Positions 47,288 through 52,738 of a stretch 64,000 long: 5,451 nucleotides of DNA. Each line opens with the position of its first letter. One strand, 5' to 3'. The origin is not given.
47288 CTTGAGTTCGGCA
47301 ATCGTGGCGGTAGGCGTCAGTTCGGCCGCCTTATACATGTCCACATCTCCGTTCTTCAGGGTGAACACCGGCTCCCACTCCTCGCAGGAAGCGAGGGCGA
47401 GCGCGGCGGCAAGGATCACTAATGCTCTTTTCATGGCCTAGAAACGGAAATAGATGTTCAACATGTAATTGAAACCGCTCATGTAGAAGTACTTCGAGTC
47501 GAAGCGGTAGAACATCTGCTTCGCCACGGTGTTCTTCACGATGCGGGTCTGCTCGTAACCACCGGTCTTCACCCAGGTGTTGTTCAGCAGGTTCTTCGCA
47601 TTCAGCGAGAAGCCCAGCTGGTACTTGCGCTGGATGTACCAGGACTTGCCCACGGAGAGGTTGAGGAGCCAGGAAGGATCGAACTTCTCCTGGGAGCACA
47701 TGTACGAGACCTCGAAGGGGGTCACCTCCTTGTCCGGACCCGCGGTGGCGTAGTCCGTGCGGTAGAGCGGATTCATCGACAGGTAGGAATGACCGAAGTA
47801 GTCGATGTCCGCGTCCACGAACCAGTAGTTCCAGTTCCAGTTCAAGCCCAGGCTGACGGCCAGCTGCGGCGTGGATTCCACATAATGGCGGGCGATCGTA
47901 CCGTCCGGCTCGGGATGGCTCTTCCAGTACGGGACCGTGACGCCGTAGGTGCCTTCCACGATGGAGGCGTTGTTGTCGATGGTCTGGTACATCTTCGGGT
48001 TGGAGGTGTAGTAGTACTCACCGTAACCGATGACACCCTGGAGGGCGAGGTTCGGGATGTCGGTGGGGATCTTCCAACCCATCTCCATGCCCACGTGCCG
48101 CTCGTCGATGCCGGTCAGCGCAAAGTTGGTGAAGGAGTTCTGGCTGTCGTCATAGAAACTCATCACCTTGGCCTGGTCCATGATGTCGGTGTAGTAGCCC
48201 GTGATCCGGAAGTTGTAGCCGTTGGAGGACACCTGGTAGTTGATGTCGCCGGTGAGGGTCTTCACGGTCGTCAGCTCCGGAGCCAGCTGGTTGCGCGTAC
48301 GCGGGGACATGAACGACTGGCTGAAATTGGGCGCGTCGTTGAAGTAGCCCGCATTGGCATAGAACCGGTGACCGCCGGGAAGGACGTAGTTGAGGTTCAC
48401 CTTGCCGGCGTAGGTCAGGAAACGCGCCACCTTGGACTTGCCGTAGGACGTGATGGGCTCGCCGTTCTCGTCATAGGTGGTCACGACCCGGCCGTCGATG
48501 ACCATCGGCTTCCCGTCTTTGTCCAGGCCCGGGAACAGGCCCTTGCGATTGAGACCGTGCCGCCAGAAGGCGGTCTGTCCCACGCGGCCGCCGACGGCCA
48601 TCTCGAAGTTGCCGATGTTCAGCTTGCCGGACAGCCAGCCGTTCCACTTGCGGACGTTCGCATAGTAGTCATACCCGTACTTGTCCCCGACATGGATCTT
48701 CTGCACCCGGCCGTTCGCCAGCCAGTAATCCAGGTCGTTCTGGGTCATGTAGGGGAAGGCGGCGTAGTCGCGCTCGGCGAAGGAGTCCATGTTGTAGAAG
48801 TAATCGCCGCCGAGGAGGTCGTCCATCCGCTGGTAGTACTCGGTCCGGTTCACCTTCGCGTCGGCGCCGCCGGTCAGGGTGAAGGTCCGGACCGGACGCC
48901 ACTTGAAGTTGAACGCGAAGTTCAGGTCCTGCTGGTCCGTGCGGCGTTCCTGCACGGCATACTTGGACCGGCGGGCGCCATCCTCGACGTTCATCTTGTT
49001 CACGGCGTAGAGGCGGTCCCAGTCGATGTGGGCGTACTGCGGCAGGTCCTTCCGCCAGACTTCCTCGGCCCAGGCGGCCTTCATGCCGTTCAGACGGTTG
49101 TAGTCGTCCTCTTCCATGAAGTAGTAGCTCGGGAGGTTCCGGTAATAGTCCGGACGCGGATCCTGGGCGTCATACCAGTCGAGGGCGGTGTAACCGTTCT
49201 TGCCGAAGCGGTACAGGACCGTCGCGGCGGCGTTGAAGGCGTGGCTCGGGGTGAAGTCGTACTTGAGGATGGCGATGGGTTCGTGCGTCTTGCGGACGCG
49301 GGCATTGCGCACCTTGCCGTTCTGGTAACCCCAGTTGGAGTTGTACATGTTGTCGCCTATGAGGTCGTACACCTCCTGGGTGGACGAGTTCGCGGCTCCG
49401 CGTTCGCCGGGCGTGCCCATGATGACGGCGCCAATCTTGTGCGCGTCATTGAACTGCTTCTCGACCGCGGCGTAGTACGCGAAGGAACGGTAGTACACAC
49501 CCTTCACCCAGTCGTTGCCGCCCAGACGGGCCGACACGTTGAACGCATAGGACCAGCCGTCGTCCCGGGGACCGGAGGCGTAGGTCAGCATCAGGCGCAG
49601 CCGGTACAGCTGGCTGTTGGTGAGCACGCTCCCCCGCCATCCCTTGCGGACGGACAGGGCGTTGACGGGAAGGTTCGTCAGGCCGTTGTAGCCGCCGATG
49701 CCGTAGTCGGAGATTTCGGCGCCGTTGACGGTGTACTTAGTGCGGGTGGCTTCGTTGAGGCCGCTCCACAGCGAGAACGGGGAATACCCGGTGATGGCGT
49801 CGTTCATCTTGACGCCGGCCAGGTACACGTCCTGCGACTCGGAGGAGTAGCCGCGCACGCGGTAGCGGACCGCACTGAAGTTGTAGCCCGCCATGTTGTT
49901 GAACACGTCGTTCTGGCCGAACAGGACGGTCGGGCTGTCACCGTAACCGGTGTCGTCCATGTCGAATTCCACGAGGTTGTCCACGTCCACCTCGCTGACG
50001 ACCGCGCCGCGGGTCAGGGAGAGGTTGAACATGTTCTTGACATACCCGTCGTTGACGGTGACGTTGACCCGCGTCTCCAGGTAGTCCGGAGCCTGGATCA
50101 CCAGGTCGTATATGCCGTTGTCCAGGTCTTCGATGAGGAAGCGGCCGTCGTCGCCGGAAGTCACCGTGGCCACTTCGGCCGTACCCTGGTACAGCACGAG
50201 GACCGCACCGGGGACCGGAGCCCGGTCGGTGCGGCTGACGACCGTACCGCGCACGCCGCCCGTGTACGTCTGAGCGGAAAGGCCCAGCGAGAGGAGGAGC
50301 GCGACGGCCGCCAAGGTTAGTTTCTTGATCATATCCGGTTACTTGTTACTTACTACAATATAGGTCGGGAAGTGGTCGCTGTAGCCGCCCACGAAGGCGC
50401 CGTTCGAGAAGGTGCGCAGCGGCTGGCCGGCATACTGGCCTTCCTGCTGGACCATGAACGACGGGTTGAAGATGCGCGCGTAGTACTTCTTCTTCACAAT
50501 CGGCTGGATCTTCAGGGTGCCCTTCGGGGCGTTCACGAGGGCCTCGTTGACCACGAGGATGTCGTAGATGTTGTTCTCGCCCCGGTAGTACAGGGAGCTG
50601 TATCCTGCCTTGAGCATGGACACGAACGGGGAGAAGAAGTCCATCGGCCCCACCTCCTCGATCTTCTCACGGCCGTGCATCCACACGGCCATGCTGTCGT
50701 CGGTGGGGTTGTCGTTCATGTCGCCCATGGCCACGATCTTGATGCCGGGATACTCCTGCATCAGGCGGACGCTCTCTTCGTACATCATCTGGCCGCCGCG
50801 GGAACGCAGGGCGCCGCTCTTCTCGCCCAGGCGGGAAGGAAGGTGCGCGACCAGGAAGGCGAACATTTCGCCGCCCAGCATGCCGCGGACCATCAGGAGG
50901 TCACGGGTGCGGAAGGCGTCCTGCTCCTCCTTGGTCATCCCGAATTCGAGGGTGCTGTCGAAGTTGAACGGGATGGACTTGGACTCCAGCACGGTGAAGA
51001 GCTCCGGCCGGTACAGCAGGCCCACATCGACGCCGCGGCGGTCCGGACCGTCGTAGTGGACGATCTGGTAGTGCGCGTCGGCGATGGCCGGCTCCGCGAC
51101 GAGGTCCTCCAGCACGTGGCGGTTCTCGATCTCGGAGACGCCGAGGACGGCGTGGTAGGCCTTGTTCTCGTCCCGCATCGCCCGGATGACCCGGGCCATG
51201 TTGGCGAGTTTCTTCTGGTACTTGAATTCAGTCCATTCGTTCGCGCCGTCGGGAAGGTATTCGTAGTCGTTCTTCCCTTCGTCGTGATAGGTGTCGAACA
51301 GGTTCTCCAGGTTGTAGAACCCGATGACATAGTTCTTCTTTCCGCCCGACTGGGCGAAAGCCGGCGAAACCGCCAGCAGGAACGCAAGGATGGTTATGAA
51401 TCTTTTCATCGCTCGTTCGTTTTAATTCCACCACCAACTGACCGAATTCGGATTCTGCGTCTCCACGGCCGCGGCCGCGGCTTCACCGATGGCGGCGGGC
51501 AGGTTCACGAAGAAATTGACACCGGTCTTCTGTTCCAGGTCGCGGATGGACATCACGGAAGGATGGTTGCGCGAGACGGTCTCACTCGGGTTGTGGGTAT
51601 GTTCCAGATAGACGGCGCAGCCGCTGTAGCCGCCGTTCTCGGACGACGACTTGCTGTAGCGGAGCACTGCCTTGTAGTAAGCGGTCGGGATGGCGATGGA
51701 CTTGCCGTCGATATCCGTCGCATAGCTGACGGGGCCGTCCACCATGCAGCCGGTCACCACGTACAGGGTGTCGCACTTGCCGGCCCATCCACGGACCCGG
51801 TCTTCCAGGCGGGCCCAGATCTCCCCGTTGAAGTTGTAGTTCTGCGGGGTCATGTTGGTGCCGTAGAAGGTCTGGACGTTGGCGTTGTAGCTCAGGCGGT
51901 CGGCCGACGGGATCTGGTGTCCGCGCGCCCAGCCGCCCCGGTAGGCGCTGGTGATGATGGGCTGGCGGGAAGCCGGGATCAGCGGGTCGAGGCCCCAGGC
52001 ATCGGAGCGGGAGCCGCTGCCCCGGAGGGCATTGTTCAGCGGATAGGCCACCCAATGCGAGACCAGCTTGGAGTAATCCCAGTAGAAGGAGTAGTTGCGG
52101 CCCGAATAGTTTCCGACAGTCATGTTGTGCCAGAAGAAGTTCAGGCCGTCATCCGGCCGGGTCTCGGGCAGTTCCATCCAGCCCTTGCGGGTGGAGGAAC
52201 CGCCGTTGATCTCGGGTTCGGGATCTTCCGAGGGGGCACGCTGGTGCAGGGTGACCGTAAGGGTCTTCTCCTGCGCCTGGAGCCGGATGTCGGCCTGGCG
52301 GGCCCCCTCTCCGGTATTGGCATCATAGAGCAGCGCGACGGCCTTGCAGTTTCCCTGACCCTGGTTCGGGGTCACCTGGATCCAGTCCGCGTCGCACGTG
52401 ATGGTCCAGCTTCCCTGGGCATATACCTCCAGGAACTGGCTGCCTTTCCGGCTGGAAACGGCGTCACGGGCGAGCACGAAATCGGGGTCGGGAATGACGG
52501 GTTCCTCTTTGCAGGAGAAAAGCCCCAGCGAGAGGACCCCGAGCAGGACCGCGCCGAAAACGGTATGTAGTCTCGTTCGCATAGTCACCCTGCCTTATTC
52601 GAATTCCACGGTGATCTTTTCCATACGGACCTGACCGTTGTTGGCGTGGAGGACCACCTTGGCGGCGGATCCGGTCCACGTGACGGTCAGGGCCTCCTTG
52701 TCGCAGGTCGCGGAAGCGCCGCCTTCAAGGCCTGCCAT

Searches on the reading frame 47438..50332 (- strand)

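Call 65: search_protein_families(library=pfam, proteins=[window:47438-50332:-], max_evalue=0.001)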
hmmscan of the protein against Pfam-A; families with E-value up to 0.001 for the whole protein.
window:47438-50332:- (964 aa): 4 families
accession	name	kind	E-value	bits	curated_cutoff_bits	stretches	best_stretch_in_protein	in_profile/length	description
PF13620.12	CarboxypepD_reg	-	8.6e-13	48.9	32.3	1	27-106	2-81/82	Carboxypeptidase regulatory-like domain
PF13715.12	CarbopepD_reg_2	-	1.8e-06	28.3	32.2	1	27-101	1-72/88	CarboxypepD_reg-like domain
PF17802.7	SpaA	-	0.0004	20.9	23.1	0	32-95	8-79/91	Prealbumin-like fold domain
PF09430.16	EMC7_beta-sandw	-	0.00051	20.7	26.6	0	47-103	14-69/122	ER membrane protein complex subunit 7, beta-sandwich domain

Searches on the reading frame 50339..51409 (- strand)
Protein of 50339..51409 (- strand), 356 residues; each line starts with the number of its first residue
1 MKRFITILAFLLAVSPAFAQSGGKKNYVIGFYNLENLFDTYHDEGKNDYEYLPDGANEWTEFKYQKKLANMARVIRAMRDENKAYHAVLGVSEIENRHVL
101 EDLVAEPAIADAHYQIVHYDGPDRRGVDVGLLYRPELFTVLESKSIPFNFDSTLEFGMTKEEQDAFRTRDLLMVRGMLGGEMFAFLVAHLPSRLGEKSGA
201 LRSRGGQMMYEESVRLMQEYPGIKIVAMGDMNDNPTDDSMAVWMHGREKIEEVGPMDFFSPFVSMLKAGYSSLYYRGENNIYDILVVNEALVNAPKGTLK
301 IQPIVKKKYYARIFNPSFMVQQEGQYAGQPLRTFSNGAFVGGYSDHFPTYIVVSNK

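Call 65: search_protein_families(library=pfam, proteins=[window:50339-51409:-], max_evalue=0.001)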
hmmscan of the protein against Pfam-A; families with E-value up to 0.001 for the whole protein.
window:50339-51409:- (356 aa): 2 families
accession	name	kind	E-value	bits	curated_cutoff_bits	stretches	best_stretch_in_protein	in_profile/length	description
PF19580.5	Exo_endo_phos_3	-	2.4e-86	290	27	1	29-353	2-309/311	Endonuclease/Exonuclease/phosphatase family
PF03372.29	Exo_endo_phos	-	0.00023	21.5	24.5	1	69-248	13-171/225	Endonuclease/Exonuclease/phosphatase family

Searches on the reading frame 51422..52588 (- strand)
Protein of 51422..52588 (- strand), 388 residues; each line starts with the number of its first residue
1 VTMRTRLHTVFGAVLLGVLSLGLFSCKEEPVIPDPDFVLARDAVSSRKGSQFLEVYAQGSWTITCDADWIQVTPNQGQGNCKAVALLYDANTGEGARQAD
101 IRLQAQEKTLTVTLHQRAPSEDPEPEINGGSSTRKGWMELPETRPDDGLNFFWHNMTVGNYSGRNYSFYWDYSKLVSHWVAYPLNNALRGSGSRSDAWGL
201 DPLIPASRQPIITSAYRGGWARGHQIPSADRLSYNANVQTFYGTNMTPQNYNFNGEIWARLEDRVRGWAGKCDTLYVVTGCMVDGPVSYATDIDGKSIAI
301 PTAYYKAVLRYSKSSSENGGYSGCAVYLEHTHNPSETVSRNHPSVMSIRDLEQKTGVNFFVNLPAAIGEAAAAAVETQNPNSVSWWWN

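Call 65: search_protein_families(library=pfam, proteins=[window:51422-52588:-], max_evalue=0.001)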
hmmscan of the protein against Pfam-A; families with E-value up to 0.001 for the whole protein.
window:51422-52588:- (388 aa): 3 families
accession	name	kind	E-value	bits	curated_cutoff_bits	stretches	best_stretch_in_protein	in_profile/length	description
PF01223.29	Endonuclease_NS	-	3.4e-35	122.1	23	1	165-365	23-222/223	DNA/RNA non-specific endonuclease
PF19190.6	BACON_2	-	3.2e-08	33.8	25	1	44-117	14-92/94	Viral BACON domain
PF13004.13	BACON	-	4.2e-08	33.5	25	1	60-116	2-60/61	Putative binding domain, N-terminal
